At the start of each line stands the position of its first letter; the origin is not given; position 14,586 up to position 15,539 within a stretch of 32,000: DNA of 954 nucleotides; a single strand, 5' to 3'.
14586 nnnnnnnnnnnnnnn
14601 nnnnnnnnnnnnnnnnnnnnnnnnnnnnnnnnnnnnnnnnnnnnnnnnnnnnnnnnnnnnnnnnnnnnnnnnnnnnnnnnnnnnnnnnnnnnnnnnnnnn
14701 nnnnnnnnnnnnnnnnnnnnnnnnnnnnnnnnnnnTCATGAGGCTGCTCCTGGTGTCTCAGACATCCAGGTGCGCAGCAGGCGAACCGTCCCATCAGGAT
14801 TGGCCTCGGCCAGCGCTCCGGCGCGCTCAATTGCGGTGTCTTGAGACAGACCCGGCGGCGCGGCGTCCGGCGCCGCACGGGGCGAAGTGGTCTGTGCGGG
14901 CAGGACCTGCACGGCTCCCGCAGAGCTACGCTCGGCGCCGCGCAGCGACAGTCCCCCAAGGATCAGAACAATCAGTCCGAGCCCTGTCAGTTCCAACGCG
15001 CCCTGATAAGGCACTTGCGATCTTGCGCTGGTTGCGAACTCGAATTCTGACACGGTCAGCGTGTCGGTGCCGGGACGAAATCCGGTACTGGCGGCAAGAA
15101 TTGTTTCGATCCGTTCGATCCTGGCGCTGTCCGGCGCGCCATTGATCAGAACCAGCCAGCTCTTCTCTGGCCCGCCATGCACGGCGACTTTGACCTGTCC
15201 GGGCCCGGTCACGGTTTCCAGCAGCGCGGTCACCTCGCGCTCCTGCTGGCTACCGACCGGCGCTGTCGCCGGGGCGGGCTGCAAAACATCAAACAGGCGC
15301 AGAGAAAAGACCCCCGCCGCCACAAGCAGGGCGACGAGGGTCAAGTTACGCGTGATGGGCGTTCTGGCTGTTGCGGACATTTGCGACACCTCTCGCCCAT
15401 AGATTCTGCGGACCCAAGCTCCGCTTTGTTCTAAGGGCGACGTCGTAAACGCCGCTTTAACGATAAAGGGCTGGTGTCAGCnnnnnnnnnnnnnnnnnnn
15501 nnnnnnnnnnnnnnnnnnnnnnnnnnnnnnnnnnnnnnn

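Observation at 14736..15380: FliF reduced to one ring-building core plus the FliG-binding tail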

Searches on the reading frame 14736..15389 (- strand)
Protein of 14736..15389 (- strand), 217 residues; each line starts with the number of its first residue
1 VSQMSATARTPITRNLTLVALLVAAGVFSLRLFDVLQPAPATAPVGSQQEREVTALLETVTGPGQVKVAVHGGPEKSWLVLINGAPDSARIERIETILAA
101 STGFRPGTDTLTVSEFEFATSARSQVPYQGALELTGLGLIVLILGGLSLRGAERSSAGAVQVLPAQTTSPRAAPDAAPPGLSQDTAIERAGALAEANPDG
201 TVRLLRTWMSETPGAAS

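Call 4: search_protein_families(library=pfam, proteins=[window:14736-15389:-], max_evalue=1)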
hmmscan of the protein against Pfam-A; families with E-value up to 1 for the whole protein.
window:14736-15389:- (217 aa): 0 families

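Call 6: search_protein_families(library=ncbifam, proteins=[window:14736-15389:-], max_evalue=1)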
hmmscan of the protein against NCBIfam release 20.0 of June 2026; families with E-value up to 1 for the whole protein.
window:14736-15389:- (217 aa): 0 families

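Call 7: find_homologous_proteins(query=window:14736-15380:-, max_evalue=0.001)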
Query window:14736-15380:- (214 aa): 6 proteins with E <= 0.001 among 3242 candidates.
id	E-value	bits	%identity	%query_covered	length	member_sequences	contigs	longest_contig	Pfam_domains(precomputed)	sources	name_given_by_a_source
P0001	8.1e-127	439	100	100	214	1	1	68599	-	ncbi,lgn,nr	ncbi:MAG: hypothetical protein QNI84_15815 [Henriciella sp.]|nr:hypothetical protein [Henriciella sp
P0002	8.0e-66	240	60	100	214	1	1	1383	-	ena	-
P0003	3.9e-65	237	57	100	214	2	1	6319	-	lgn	-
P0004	2.0e-28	118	40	97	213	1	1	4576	-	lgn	-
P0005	8.2e-27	112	41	91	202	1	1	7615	-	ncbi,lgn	ncbi:MAG: hypothetical protein AAFR82_07720 [Pseudomonadota bacterium]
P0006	1.2e-13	69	47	42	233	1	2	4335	-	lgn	-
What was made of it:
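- Checked: The protein is identical to NCBI 'hypothetical protein QNI84_15815 [Henriciella sp.]' (call 7).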

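Call 10: find_homologous_proteins(query=A1, max_evalue=0.01)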
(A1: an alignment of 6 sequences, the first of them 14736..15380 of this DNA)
Query A1 (6 sequences) (214 aa, profile of the alignment): 6 proteins with E <= 0.01 among 8000 candidates.
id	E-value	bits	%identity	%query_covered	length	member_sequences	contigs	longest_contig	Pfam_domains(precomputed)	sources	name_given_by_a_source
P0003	6.3e-95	335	57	100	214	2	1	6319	-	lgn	-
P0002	8.6e-94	331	60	100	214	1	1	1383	-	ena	-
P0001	4.5e-92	326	100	100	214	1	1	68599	-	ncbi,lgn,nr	ncbi:MAG: hypothetical protein QNI84_15815 [Henriciella sp.]|nr:hypothetical protein [Henriciella sp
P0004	3.7e-81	290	40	97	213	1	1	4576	-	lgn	-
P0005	3.8e-76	274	41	91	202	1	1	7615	-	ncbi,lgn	ncbi:MAG: hypothetical protein AAFR82_07720 [Pseudomonadota bacterium]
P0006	2.7e-72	261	47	42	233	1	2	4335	-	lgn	-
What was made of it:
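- Tried and rejected: The word-indexed homolog search found only 6 relatives, with or without a profile (calls 7, 10).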

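Call 12: find_related_loci(query=A1, collection=genome_contigs, flank=8000)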
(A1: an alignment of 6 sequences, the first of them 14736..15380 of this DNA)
Query A1 (214 aa) in genome_contigs; peptide patterns used: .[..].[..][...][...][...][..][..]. (x = any residue, [..] = any of these).
54 stretches matched a pattern; 12 encode a relative of the query (tblastn E <= 1e-3); 12 distinct loci.
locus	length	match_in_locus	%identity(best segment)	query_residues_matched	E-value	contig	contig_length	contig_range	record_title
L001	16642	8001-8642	56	1-214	1e-70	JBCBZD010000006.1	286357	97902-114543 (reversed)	MAG: Pseudomonadota bacterium isolate P01_A01_bin.106 k141_127220_length_286357_cov_33.8231, whole genome shotgun sequen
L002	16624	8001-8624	37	1-207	7e-23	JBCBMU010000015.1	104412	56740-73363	MAG: Pseudomonadota bacterium isolate J06630_2 NODE_15_length_104412_cov_14.143183, whole genome shotgun sequence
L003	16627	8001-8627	44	1-207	1e-22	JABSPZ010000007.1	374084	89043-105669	MAG: Henriciella sp. isolate DT_47 DT-Henriciella-1_scaffold_11, whole genome shotgun sequence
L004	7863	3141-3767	38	1-207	9e-22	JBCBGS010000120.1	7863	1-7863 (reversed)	MAG: Pseudomonadota bacterium isolate J06616_12 NODE_120_length_7863_cov_7.254303, whole genome shotgun sequence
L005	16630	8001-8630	36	1-207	2e-21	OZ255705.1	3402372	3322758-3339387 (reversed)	MAG: Henriciella sp. isolate 6a540bbb-ab14-49cc-a378-5ad82c610573 genome assembly, chromosome: 1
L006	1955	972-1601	36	1-207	3e-21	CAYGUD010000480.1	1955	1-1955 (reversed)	MAG TPA_asm: uncultured Hyphomonas sp. isolate ERP117304_co3_99 genome assembly, contig: NODE_88956_length_1955_cov_4.60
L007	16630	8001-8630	40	1-207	4e-21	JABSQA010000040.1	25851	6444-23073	MAG: Henriciella sp. isolate DT_48 DT-Henriciella-2_scaffold_40, whole genome shotgun sequence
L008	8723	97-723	39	1-207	4e-21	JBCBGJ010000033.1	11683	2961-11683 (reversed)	MAG: Pseudomonadota bacterium isolate J06615_2 NODE_33_length_11683_cov_7.159228, whole genome shotgun sequence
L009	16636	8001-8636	43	1-207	2e-20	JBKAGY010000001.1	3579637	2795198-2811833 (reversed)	MAG: Henriciella sp. isolate Ske_MAG3 Ske_MAG3_0001, whole genome shotgun sequence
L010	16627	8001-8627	40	1-207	6e-19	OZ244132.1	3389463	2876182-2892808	MAG: Henriciella sp. isolate 58ba6962-8c5f-4585-8a8e-ed2cae2ceb00 genome assembly, chromosome: 1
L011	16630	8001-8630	34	1-207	1e-17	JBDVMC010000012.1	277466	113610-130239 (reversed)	MAG: Henriciella sp. isolate CB.49.F.A1_179_54 CB_49_F_A1_179_54_000000000012, whole genome shotgun sequence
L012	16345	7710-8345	38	1-207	1e-19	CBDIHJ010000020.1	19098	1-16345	MAG: Henriciella sp. isolate 6cf8221a-c8c5-4019-9469-126ec949b004 genome assembly, contig: contig_20, whole genome shotg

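Call 14: search_protein_representatives(alignment_id=A1)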
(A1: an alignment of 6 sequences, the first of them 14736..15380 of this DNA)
Query: 6 sequences, 215 profile positions. Proteins with E-value up to 0.001 (for the whole library): 255; up to 1e-10: 117; up to 1e-30: 36. The best 150 are listed.
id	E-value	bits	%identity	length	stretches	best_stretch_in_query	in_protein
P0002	2.7e-94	331.3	-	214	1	1-214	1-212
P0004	1.2e-81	290.0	-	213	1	1-214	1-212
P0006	8.5e-73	261.0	-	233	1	1-214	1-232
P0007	7.1e-61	222.0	-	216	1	1-214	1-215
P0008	2.8e-55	203.8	-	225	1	1-212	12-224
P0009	1.7e-54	201.2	-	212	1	1-214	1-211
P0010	2.6e-54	200.6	-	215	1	1-212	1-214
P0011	3.7e-53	196.8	-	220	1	3-213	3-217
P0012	3.3e-51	190.4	-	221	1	1-213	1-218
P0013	5.0e-49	183.3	-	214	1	1-214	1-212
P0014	2.0e-48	181.4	-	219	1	1-210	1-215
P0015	1.6e-47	178.4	-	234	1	4-213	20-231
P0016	1.7e-47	178.3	-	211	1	1-211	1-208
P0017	3.2e-47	177.4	-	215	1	1-212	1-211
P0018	1.1e-46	175.7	-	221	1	1-213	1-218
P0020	3.3e-41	157.8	-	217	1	7-211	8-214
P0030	3.4e-35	138.1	-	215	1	8-212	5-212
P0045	7.5e-29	117.4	-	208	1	4-214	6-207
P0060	1.8e-22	96.6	-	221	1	6-214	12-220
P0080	2.1e-19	86.5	-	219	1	3-212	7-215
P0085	3.0e-18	82.7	-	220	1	9-210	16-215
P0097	8.9e-16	74.7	-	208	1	2-210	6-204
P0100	1.8e-15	73.6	-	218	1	9-211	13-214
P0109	8.5e-14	68.2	-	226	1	13-211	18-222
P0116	5.0e-11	59.1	-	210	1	9-210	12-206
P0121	2.9e-10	56.7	-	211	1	9-211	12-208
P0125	1.2e-09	54.6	-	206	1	10-211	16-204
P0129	3.3e-09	53.2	-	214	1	2-209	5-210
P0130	1.0e-08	51.6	-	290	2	63-211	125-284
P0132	1.3e-08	51.2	-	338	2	75-213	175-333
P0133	1.5e-08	51.0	-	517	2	73-210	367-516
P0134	2.1e-08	50.5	-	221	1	4-211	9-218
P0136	1.8e-07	47.5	-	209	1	4-211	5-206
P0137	5.7e-07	45.9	-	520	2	73-209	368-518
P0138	7.4e-07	45.5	-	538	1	86-209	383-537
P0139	8.0e-07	45.4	-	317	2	74-211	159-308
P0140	8.7e-07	45.3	-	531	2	75-212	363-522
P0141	8.9e-07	45.2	-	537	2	76-210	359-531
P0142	2.1e-06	44.0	-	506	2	76-211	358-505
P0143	2.5e-06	43.8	-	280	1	69-211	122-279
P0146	3.1e-06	43.5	-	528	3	122-210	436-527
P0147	3.5e-06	43.3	-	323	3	169-210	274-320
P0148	3.5e-06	43.3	-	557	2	79-214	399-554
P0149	4.2e-06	43.0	-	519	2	74-209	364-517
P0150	5.2e-06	42.7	-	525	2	81-210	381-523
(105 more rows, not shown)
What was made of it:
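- Tried and rejected: The exhaustive profile search was needed (call 14).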

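Call 15: search_protein_families(library=pfam, proteins=[P0133, P0137, P0138, P0140, P0148, P0130, P0132, P0139, P0143, P0147], max_evalue=0.01)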
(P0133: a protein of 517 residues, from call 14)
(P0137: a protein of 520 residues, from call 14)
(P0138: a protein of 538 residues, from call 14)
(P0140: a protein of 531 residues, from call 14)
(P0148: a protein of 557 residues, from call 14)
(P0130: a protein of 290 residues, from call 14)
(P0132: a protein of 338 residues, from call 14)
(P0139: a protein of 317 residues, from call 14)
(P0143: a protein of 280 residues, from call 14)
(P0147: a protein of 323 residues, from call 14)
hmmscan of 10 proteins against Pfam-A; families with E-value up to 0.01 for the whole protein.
P0133 (517 aa): 2 families
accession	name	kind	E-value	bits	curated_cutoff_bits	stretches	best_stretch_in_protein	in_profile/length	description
PF01514.23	YscJ_FliF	-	1e-65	221.4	24.4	1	46-222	2-178/179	Secretory protein of YscJ/FliF family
PF08345.17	YscJ_FliF_C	-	3e-36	125.5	23.8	1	259-409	1-147/147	Flagellar M-ring protein C-terminal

P0137 (520 aa): 2 families
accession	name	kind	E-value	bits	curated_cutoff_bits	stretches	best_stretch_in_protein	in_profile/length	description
PF01514.23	YscJ_FliF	-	3e-59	200.3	24.4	1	45-222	2-178/179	Secretory protein of YscJ/FliF family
PF08345.17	YscJ_FliF_C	-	5.6e-36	124.6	23.8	1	258-410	1-147/147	Flagellar M-ring protein C-terminal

P0138 (538 aa): 2 families
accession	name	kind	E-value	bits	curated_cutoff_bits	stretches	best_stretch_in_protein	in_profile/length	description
PF01514.23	YscJ_FliF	-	4.3e-60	203.1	24.4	1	37-212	2-178/179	Secretory protein of YscJ/FliF family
PF08345.17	YscJ_FliF_C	-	9.1e-44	149.9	23.8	1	246-413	1-147/147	Flagellar M-ring protein C-terminal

P0140 (531 aa): 2 families
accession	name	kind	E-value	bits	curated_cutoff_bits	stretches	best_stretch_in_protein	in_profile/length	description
PF01514.23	YscJ_FliF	-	3.7e-59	200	24.4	1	47-220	3-178/179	Secretory protein of YscJ/FliF family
PF08345.17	YscJ_FliF_C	-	1.4e-43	149.3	23.8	1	249-408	1-147/147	Flagellar M-ring protein C-terminal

P0148 (557 aa): 4 families
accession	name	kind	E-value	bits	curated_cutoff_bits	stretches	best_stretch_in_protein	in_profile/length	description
PF01514.23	YscJ_FliF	-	3.3e-59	200.2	24.4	1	64-235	5-178/179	Secretory protein of YscJ/FliF family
PF08345.17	YscJ_FliF_C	-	1.4e-37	129.8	23.8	1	272-440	1-147/147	Flagellar M-ring protein C-terminal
PF15345.11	TMEM51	-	0.00017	21.9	25.5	1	466-514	67-117/237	Transmembrane protein 51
PF21314.2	TM_ErbB1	-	0.0094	16.1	27.1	1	470-492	11-33/36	Epidermal growth factor receptor transmembrane-juxtamembrane segment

P0130 (290 aa): 2 families
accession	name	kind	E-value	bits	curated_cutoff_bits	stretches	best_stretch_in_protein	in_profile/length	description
PF08345.17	YscJ_FliF_C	-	1e-20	75.1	23.8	2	115-183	78-147/147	Flagellar M-ring protein C-terminal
PF13567.11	DUF4131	-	0.0068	16.5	31.6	0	10-86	24-91/165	Domain of unknown function (DUF4131)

P0132 (338 aa): 1 family
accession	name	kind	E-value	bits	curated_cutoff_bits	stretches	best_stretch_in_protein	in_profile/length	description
PF08345.17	YscJ_FliF_C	-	1.2e-27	97.5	23.8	1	93-219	3-147/147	Flagellar M-ring protein C-terminal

P0139 (317 aa): 1 family
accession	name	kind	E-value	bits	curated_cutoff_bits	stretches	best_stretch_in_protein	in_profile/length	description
PF08345.17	YscJ_FliF_C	-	2e-21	77.4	23.8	2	135-202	77-147/147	Flagellar M-ring protein C-terminal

P0143 (280 aa): 1 family
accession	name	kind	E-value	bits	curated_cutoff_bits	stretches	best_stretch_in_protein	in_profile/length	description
PF08345.17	YscJ_FliF_C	-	1.8e-28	100.3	23.8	1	24-170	3-147/147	Flagellar M-ring protein C-terminal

P0147 (323 aa): 1 family
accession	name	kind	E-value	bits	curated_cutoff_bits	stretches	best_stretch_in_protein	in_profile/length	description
PF08345.17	YscJ_FliF_C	-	2.1e-39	135.7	23.8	1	24-199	1-147/147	Flagellar M-ring protein C-terminal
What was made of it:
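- Full-length FliFs (506-557 aa, Pfam YscJ_FliF + YscJ_FliF_C) then appear from E about 1e-8, matched over query 73-214 (calls 14, 15).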

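Call 16: predict_structure(alignment_id=A1)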
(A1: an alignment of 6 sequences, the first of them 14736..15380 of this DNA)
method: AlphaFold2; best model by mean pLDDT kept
length: 214 residues; sequences in the alignment: 6
mean_pLDDT: 68.6   pTM: 0.39
mean pLDDT of the five models: 68.6, 66.6, 63.6, 62.9, 62.1
residues with pLDDT >= 90: 38; 70-90: 79; 50-70: 50; < 50: 47
segments of 3 or more residues with pLDDT < 50: 1-6, 119-123, 148-179, 211-214
pLDDT, mean of each block of 10 residues (from residue 1): 50 75 75 61 82 88 86 90 89 91 90 70 54 70 60 37 36 41 64 73 67 44
secondary structure, 60 per line:
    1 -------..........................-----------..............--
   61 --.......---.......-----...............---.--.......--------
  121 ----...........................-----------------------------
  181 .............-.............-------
elements in order: H8-33 H45-58 E63-69 E73-79 H85-99 E106-112 H125-151 H181-193 H195-207
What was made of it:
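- On FliF / MS-ring protein (Pfam PF01514 YscJ_FliF + PF08345 YscJ_FliF_C; NCBIfam FliF models): Only about 11 residues lie between TM1 and the RBM3a helix (call 16).
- On FliF / MS-ring protein: Helices at 8-33 and 125-151 (call 16).
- Checked: AlphaFold places helices at 8-33 and 125-151 (call 16). The model has helix 45-58, strands 63-69 and 73-79, helix 85-99 and strand 106-112, with pLDDT 82-91 (call 16).
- The AlphaFold domain is alpha-beta-beta-alpha-beta at pLDDT 82-91, followed by two tail helices (call 16).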

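Call 19: fold_search(model_id=the predicted structure, library=pdb)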
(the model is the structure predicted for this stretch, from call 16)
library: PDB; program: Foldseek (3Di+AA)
matches with E <= 10: 1219; with E <= 0.001: 0
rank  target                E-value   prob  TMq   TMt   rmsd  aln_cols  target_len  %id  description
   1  9qoh_q2               1.2e-03  1.00  0.27  0.27  10.5       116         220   20  Mouse Ribosome POST translocation state (released 2026-04-08)
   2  5a2q_D                1.3e-03  1.00  0.29  0.28   9.1       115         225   16  Structure of the HCV IRES bound to the human ribosome (released 2015-07-15)
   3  9h3g_AA               1.6e-03  1.00  0.29  0.30  10.3       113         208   15  Structure of the Arabidopsis thaliana 80S ribosome in complex with P- and E-site tRNAs and mRNA (released 2026-02-04)
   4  9bln_Z                2.1e-03  0.99  0.28  0.26  24.6       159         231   16  The structure of human Pdcd4 bound to the 40S-eIF4A-eIF3-eIF1 complex (released 2024-09-04)
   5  9ypo_DD               2.7e-03  1.00  0.28  0.27   8.4       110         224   18  GTPBP1*GCP*Phe-tRNA*ribosome in the open state, Structure IIa (released 2025-12-17)
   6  9q7q_w                2.9e-03  1.00  0.28  0.28  10.6       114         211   19  ABCE1-eRF1-RNC-AMD1C (released 2026-03-04)
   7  4bsz_A                3.0e-03  1.00  0.30  0.33  17.5       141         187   16  Crystal Structure of the Yeast Ribosomal Protein Rps3 in Complex with its Chaperone Yar1 (released 2013-09-04)
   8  9kkf_SD               3.9e-03  0.99  0.29  0.28  21.6       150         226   16  Structure of the human 40S ribosome complexed with HCV IRES and eIF3 (released 2025-12-03)
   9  8cdr_g                4.4e-03  1.00  0.28  0.30  13.8       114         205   16  Translocation intermediate 2 (TI-2) of 80S S. cerevisiae ribosome with ligands and eEF2 in the presence of sordarin (released 2023-09-20)
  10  7ls1_q2               4.7e-03  0.99  0.28  0.26  14.5       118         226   20  80S ribosome from mouse bound to eEF2 (Class II) (released 2021-11-03)
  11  4kzx_D                5.0e-03  0.99  0.24  0.23  22.4       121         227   15  Rabbit 40S ribosomal subunit in complex with eIF1. (released 2013-07-24)
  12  4v6x_AD               5.0e-03  0.99  0.24  0.23  22.4       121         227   15  Structure of the human 80S ribosome (released 2014-07-09)
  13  9spi_SD               6.5e-03  0.99  0.28  0.27  10.5       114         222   18  CRYO-EM STRUCTURE OF HUMAN 80S RIBOSOME WITH A/P/E-SITE TRNA AND MRNA CONTAINING URIDINE (released 2026-01-21)
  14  6y0g_SD               6.5e-03  0.87  0.22  0.22  24.3       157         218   18  Structure of human ribosome in classical-PRE state (released 2020-04-15)
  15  6ulx                  6.9e-03  0.96  0.22  0.10  10.0        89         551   18  Adenylation domain of a keto acid-selecting NRPS module bound to keto acyl adenylate space group P43212 (released 2020-02-19)
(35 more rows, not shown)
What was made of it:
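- Closest known: RBM ring proteins outside the flagellum. Same: PrgK domain 2 and EscJ appear among the weak structural matches (call 19).
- Foldseek hits are weak and mixed: ribosomal S3 KH domains and CzrB/MamM C-terminal domains rank with the RBM chains (call 19).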
